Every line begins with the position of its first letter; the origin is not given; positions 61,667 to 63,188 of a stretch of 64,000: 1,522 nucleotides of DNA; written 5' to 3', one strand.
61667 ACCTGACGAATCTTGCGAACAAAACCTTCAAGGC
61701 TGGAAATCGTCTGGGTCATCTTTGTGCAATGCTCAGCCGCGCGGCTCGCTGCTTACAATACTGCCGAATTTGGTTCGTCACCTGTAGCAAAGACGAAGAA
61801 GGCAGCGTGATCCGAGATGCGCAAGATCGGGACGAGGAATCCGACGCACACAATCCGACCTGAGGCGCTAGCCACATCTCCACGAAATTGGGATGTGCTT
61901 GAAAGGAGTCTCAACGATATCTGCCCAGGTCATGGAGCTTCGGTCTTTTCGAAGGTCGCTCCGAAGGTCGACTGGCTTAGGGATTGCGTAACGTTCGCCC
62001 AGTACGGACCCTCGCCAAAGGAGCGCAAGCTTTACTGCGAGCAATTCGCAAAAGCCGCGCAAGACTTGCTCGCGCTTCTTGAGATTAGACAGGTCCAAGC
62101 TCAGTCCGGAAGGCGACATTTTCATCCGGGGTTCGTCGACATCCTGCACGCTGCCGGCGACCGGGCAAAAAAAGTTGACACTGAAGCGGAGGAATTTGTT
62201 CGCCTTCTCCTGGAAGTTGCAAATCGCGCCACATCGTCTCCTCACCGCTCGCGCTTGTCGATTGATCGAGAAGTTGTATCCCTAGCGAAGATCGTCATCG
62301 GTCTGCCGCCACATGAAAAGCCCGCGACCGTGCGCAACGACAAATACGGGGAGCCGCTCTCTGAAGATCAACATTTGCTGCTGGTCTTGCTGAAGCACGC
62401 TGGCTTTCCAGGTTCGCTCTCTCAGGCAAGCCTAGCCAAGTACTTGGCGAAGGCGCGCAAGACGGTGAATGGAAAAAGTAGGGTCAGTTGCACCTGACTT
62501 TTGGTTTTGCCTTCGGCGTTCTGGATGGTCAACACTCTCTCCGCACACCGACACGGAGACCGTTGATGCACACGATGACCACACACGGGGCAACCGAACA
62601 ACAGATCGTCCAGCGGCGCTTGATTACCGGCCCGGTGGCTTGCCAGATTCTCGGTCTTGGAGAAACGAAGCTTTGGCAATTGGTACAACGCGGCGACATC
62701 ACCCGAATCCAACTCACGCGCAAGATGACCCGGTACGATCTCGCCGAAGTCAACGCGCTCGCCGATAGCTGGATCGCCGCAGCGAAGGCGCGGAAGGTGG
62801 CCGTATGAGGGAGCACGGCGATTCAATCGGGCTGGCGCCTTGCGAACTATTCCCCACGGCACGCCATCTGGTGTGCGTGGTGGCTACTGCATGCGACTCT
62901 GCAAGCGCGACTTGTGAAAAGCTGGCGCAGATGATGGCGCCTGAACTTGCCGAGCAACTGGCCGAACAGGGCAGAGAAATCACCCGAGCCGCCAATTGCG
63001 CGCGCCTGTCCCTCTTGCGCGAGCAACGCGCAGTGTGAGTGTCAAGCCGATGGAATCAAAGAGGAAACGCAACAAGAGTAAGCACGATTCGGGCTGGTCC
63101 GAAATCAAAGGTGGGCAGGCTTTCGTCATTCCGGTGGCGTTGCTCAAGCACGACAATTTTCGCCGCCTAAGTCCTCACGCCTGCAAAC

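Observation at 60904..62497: Divergent FRG-domain gene plus 226-aa unknown in the int-to-alpA cargo slot: a candidate accessory (possibly anti-phage) module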

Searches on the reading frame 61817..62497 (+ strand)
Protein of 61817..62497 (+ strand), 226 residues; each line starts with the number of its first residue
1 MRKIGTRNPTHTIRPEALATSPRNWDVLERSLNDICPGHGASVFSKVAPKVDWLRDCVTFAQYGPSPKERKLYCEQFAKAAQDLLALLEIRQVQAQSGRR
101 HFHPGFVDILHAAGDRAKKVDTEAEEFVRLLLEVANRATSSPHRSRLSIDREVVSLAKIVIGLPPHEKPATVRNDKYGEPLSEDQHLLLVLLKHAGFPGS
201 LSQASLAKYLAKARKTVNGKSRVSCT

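Call 4: search_protein_families(library=pfam, proteins=[window:61817-62497:+], max_evalue=1)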
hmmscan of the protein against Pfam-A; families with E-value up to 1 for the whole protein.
window:61817-62497:+ (226 aa): 0 families

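Call 5: search_protein_families(library=padloc, proteins=[window:61817-62497:+], max_evalue=1)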
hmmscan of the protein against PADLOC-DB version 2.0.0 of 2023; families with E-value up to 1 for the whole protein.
window:61817-62497:+ (226 aa): 0 families

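Call 6: search_protein_families(library=ncbifam, proteins=[window:61817-62497:+], max_evalue=1)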
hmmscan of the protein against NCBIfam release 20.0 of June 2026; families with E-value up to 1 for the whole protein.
window:61817-62497:+ (226 aa): 0 families

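Call 7: find_homologous_proteins(query=window:61817-62497:+)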
Query window:61817-62497:+ (226 aa): 2 proteins with E <= 0.001 among 507 candidates.
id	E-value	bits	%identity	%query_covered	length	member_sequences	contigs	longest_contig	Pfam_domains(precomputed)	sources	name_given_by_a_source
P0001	1.3e-146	504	100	100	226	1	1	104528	-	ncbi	-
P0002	1.2e-40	158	43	97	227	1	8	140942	-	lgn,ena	-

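Call 9: find_encoding_contigs(protein=P0002, flank=8000, max_places=6)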
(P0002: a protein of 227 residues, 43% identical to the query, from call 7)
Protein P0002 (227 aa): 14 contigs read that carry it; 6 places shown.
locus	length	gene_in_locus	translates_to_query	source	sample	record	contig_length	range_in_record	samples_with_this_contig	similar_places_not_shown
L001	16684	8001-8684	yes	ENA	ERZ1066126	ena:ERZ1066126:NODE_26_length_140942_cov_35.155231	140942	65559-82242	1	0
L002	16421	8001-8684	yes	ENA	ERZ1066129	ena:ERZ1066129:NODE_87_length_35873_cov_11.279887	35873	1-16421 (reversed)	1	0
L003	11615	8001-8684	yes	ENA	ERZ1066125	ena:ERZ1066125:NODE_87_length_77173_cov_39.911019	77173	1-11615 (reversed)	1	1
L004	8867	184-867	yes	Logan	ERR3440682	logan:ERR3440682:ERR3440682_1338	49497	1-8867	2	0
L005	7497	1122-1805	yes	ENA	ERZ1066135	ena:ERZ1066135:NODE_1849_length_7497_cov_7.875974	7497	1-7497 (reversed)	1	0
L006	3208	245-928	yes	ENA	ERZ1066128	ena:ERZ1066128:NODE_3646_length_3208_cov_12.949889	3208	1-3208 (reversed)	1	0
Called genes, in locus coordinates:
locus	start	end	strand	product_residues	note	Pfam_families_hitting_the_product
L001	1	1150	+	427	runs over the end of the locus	PF00672:HAMP, PF07730:HisKA_3, PF13581:HATPase_c_2 (faint), PF02518:HATPase_c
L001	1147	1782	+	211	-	PF00072:Response_reg, PF00196:GerE, PF08281:Sigma70_r4_2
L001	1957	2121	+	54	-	-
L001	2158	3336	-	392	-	PF05406:WGR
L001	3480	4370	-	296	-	PF20530:DUF6745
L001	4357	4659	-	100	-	-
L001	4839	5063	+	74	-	-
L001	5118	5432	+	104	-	PF21716:dnstrm_HI1420, PF01381:HTH_3 (weak), PF13443:HTH_26 (weak)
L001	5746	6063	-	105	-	-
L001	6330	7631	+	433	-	PF13356:Arm-DNA-bind_3, PF22022:Phage_int_M, PF00589:Phage_integrase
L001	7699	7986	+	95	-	PF21716:dnstrm_HI1420, PF01381:HTH_3 (weak), PF13443:HTH_26 (weak)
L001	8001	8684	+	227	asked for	-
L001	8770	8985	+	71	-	-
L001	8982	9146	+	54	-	-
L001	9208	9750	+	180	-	PF01807:Zn_ribbon_DnaG (weak)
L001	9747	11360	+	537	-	PF08706:D5_N, PF19263:DUF5906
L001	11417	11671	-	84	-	-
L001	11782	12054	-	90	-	-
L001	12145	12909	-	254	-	-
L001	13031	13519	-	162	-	-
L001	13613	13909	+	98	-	-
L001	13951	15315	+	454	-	-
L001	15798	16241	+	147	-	PF05713:MobC (faint)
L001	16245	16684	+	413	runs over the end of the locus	PF03432:Relaxase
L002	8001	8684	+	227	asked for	-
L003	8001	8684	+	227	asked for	-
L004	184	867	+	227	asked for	-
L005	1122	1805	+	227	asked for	-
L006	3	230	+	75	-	?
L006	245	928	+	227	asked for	-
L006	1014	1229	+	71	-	-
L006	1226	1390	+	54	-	-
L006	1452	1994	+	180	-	PF01807:Zn_ribbon_DnaG (weak)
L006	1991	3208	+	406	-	?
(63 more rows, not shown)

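Call 10: find_encoding_contigs(protein=P0001, flank=10000, max_places=3)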
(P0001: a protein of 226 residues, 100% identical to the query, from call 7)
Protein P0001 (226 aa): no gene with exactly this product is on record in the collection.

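Call 28: search_protein_representatives(alignment_id=A1)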
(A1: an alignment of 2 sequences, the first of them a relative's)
Query: 2 sequences, 236 profile positions. Proteins with E-value up to 0.001 (for the whole library): 3; up to 1e-10: 2; up to 1e-30: 2. The best 3 are listed.
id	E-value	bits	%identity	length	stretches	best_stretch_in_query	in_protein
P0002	3.9e-128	442.0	-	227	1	1-231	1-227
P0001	6.2e-128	441.3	-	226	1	1-236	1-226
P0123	1.1e-04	37.9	-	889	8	96-158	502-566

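Call 36: search_solved_structures(query=A1, max_evalue=10)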
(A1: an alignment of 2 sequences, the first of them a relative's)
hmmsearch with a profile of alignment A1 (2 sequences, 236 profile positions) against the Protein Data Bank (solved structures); distinct sequences matched with E-value up to 10: 2.
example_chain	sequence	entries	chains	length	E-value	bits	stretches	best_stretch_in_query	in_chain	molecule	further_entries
3jc8_Ba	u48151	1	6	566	0.71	12.4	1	78-149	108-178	Type IV-A pilus assembly ATPase PilB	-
7tkv_A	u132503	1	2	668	1.8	11.1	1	106-141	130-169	Thioredox_DsbH domain-containing protein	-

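Call 45: predict_structure(alignment_id=A1)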
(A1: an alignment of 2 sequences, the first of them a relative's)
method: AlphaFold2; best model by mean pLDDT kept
length: 226 residues; sequences in the alignment: 2
mean_pLDDT: 63.0   pTM: 0.55
mean pLDDT of the five models: 63.0, 61.5, 51.9, 46.0, 45.1
residues with pLDDT >= 90: 47; 70-90: 46; 50-70: 49; < 50: 84
segments of 3 or more residues with pLDDT < 50: 1-22, 87-124, 134-147, 221-226
pLDDT, mean of each block of 10 residues (from residue 1): 35 35 74 90 89 70 54 57 50 41 35 38 49 46 47 90 91 70 91 76 87 83 40
secondary structure, 60 per line:
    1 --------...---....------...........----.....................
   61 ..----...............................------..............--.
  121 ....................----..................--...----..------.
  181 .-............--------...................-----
elements in order: H15-18 H25-35 H40-62 H67-97 H104-117 H120-140 H145-162 H183-194 H203-221

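Call 49: fold_search(model_id=the predicted structure, library=pdb)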
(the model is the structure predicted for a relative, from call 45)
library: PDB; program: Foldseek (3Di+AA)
matches with E <= 10: 374; with E <= 0.001: 0
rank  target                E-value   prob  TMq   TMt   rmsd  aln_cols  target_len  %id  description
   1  5xg2                  3.5e-01  0.08  0.14  0.13  32.4       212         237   19  Crystal structure of a coiled-coil segment (residues 345-468 and 694-814) of Pyrococcus yayanosii Smc (released 2017-06-07)
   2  8tzl_E                3.9e-01  0.41  0.25  0.17  25.9       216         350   12  Cryo-EM structure of Vibrio cholerae FtsE/FtsX/EnvC complex, full-length (released 2023-12-20)
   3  9r64_I                3.9e-01  0.11  0.17  0.08  35.5       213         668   10  CPS secretion pathway Wza-Wzc_C1 (Conf 0) (released 2026-03-04)
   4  3na7                  4.4e-01  0.35  0.23  0.22  23.3       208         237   12  2.2 Angstrom Structure of the HP0958 Protein from Helicobacter pylori CCUG 17874 (released 2010-09-22)
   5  8t8f_E                4.4e-01  0.14  0.16  0.12  16.8       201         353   11  Smc5/6 8mer (released 2023-11-15)
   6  6mbz_A                4.4e-01  0.13  0.16  0.09  15.9       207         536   10  Structure of Transcription Factor (released 2019-06-19)
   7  6qj1                  4.4e-01  0.10  0.15  0.11  17.8       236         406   13  Crystal structure of the C. thermophilum condensin Smc2 ATPase head (crystal from I) (released 2019-07-03)
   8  6qpq_A                4.4e-01  0.08  0.15  0.11  20.1       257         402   13  The structure of the cohesin head module elucidates the mechanism of ring opening (released 2020-02-05)
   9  7uc7                  4.6e-01  0.14  0.19  0.11  13.7       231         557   10  Stat5a Core in complex with Compound 17 (released 2023-02-15)
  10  5swp_B                4.6e-01  0.11  0.16  0.14  20.5       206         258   10  Crystal Structure of PI3Kalpha in complex with fragments 6 and 24 (released 2017-02-15)
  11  8i4w_B                4.6e-01  0.10  0.15  0.10  17.8       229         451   10  Cryo-EM structure of 5-subunit Smc5/6 head region (released 2024-06-26)
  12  7tvb                  5.1e-01  0.12  0.18  0.11  14.0       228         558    9  Stat5A Core in Complex with AK305 (released 2023-02-15)
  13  5xg3_B                5.4e-01  0.13  0.20  0.13  15.4       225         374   14  Crystal structure of the ATPgS-engaged Smc head domain with an extended coiled coil bound to the C-terminal domain of  (released 2017-06-07)
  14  8aud_B                5.7e-01  0.16  0.19  0.14  23.4       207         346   11  Structure of peptidoglycan hydrolase Cg1735 from Corynebacterium glutamicum, orthorhombic crystal form (released 2023-01-18)
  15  4ovu_B                6.0e-01  0.41  0.25  0.21  18.0       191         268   12  Crystal Structure of p110alpha in complex with niSH2 of p85alpha (released 2014-09-03)
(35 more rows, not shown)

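Call 62: search_protein_families(library=pfam, proteins=[L001:7699-7986:+, L001:8770-8985:+], max_evalue=0.01)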
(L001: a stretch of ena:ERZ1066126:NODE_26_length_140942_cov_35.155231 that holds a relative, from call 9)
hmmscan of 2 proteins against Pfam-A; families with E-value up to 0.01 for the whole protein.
L001:7699-7986:+ (95 aa): 8 families
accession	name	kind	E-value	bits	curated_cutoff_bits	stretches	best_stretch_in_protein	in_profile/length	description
PF21716.3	dnstrm_HI1420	-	2.1e-20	72.8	27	1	7-91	4-89/90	Probable addiction module antidote protein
PF13443.12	HTH_26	-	2.5e-07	31.3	22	1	49-88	14-54/63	Cro/C1-type HTH DNA-binding domain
PF01381.28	HTH_3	-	2.6e-07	31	23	1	48-88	10-52/55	Helix-turn-helix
PF13560.12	HTH_31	-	5.3e-05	23.9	27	1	48-86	17-56/64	Helix-turn-helix domain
PF13545.12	HTH_Crp_2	-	0.0011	19.4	27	1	46-68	23-45/70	Crp-like helix-turn-helix domain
PF02796.21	HTH_7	-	0.0034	17.9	23.8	1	49-68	25-44/45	Helix-turn-helix domain of resolvase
PF25213.1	HVO_A0261_N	-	0.0069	16.7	35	0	44-68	23-47/86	HVO_A0261 N-terminal domain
PF09339.16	HTH_IclR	-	0.0079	16.4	22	0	43-67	16-40/52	IclR helix-turn-helix domain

L001:8770-8985:+ (71 aa): 1 family
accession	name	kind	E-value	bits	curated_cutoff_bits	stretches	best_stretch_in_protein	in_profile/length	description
PF12728.13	HTH_17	-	4.3e-05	24.1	27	1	11-58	2-48/51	Helix-turn-helix domain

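Call 63: search_protein_families(library=phrogs, proteins=[window:61817-62497:+, P0002], max_evalue=0.01)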
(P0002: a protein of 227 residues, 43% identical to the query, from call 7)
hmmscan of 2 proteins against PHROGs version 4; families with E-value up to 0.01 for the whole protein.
window:61817-62497:+ (226 aa): 0 families

P0002 (227 aa): 0 families

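Call 75: find_related_loci(query=L001:6330-7631:+, collection=metagenome_contigs, flank=7000)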
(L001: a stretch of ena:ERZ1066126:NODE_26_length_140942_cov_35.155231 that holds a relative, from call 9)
Query L001:6330-7631:+ (433 aa) in metagenome_contigs; peptide patterns used: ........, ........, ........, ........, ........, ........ (x = any residue, [..] = any of these).
600 stretches matched a pattern (row limit reached: there are more); 584 encode a relative of the query (tblastn E <= 1e-3); the best 80 are kept; 80 distinct loci.
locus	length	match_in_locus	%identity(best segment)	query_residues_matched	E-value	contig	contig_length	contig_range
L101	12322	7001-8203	58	18-418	2e-144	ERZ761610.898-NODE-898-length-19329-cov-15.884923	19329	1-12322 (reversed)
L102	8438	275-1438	54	18-406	1e-132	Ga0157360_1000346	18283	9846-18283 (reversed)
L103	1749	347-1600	50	10-428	5e-141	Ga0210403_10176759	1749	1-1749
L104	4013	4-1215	51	20-424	2e-131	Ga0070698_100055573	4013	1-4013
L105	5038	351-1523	52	19-410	5e-129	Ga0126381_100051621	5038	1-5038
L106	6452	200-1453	51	18-428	2e-127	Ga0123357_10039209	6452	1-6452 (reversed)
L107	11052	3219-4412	50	18-418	4e-127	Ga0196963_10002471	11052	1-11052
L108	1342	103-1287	50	18-418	9e-138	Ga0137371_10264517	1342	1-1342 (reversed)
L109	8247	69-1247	50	16-411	7e-126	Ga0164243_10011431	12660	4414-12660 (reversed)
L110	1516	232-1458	50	8-412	1e-134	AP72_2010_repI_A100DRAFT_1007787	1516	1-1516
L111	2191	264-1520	48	18-433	2e-131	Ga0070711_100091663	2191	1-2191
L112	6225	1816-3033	51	18-423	6e-124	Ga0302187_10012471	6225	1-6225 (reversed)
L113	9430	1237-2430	51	20-418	3e-122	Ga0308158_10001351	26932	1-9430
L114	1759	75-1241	51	19-409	2e-131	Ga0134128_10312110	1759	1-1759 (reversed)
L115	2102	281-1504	49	18-426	1e-129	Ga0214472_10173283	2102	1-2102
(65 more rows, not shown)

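Call 80: search_protein_families(library=pfam, alignment_id=A5, max_evalue=0.001)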
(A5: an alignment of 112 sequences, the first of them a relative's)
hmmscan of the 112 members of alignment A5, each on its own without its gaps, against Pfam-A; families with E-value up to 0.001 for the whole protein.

A. member 1, L101:8259-8477:- (72 aa): 0 families

B. families by the number of members that match (of 112 scanned): 34 families (the first 25 are shown)
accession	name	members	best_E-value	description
PF12728.13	HTH_17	8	2.5e-11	Helix-turn-helix domain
PF05930.18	Phage_AlpA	5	1.5e-15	Prophage CP4-57 regulatory protein (AlpA)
PF00132.30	Hexapep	2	9e-14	Bacterial transferase hexapeptide (six repeats)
PF06048.17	DUF927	1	2.3e-76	Domain of unknown function (DUF927)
PF13148.11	DUF3987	1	3.5e-39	Protein of unknown function (DUF3987)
PF23639.1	DUF7146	1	2.2e-32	Domain of unknown function (DUF7146)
PF12587.13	DUF3761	1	9.3e-27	Protein of unknown function (DUF3761)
PF13328.12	HD_4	1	2.7e-23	HD domain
PF19263.5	DUF5906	1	8.6e-23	Family of unknown function (DUF5906)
PF13362.12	Toprim_3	1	2.8e-20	Toprim domain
PF13986.11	DUF4224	1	1.9e-14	Domain of unknown function (DUF4224)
PF06114.19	Peptidase_M78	1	2.3e-13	IrrE N-terminal-like domain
PF25084.1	LbH_EIF2B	1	2.6e-13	EIF2B subunit epsilon LbH domain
PF13424.12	TPR_12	1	2.7e-13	Tetratricopeptide repeat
PF12760.12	Zn_ribbon_IS1595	1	3.5e-11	Transposase zinc-ribbon domain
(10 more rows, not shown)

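Call 81: search_protein_families(library=padloc, alignment_id=A5, max_evalue=1e-10)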
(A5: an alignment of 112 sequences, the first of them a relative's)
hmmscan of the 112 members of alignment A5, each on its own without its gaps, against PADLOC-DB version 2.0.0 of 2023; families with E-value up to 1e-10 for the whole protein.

A. member 1, L101:8259-8477:- (72 aa): 0 families

B. families by the number of members that match (of 112 scanned): 6 families
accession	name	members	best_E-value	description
PDLC04990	PDC-S31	1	5.2e-51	-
PDLC04994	PDC-S31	1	2e-46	-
PDLC04991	PDC-S31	1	5.7e-30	-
PDLC04141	capP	1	2.7e-22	capP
PDLC04992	PDC-S31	1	9e-13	-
PDLC03954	RmrA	1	1.5e-11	-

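Call 90: search_protein_families(library=padloc, proteins=[L001:12145-12909:-, L001:13031-13519:-, L001:13951-15315:+, L001:2158-3336:-, L001:3480-4370:-, P0002], max_evalue=0.001)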
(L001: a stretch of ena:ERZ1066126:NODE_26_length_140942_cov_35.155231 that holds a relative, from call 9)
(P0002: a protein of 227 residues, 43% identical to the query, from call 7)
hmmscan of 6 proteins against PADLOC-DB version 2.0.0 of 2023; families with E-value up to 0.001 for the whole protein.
L001:12145-12909:- (254 aa): 0 families

L001:13031-13519:- (162 aa): 0 families

L001:13951-15315:+ (454 aa): 0 families

L001:2158-3336:- (392 aa): 0 families

L001:3480-4370:- (296 aa): 0 families

P0002 (227 aa): 0 families

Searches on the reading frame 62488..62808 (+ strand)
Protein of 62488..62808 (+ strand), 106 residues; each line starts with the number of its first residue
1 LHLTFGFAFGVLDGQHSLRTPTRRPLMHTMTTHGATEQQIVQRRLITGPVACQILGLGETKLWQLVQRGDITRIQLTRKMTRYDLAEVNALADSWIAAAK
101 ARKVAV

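Call 4: search_protein_families(library=pfam, proteins=[window:62488-62808:+], max_evalue=1)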
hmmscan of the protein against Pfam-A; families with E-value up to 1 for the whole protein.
window:62488-62808:+ (106 aa): 1 family
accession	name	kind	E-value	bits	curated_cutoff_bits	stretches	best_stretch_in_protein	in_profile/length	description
PF12728.13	HTH_17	-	0.00053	20.6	27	1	51-93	7-48/51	Helix-turn-helix domain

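Call 5: search_protein_families(library=padloc, proteins=[window:62488-62808:+], max_evalue=1)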
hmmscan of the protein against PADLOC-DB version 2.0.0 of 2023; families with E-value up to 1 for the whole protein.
window:62488-62808:+ (106 aa): 0 families

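Call 6: search_protein_families(library=ncbifam, proteins=[window:62488-62808:+], max_evalue=1)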
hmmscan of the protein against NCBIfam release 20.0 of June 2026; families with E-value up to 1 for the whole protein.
window:62488-62808:+ (106 aa): 0 families

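Call 63: search_protein_families(library=phrogs, proteins=[window:62488-62808:+], max_evalue=0.01)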
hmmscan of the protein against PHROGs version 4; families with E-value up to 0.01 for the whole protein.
window:62488-62808:+ (106 aa): 1 family
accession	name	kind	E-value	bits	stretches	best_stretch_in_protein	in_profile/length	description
phrog_66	-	integration and excision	1.8e-05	25.6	1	32-98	80-146/412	excisionase and transcriptional regulator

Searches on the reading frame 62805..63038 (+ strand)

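Call 4: search_protein_families(library=pfam, proteins=[window:62805-63038:+], max_evalue=1)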
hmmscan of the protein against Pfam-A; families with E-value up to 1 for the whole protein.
window:62805-63038:+ (77 aa): 2 families
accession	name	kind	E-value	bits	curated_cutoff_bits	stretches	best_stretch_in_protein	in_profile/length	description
PF22620.2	OYE-like_second_a-b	-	0.082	13.4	25.5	1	42-63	25-46/128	OYE-like second alpha/beta domain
PF10354.15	BMT5-like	-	0.19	12.5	24.7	1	17-70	19-69/168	rRNA (uridine-N3-)-methyltransferase BTM5-like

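Call 63: search_protein_families(library=phrogs, proteins=[window:62805-63038:+], max_evalue=0.01)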
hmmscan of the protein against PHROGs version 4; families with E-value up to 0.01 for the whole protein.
window:62805-63038:+ (77 aa): 0 families

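Call 90: search_protein_families(library=padloc, proteins=[window:62805-63038:+], max_evalue=0.001)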
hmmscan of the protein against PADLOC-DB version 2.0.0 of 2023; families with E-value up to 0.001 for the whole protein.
window:62805-63038:+ (77 aa): 0 families
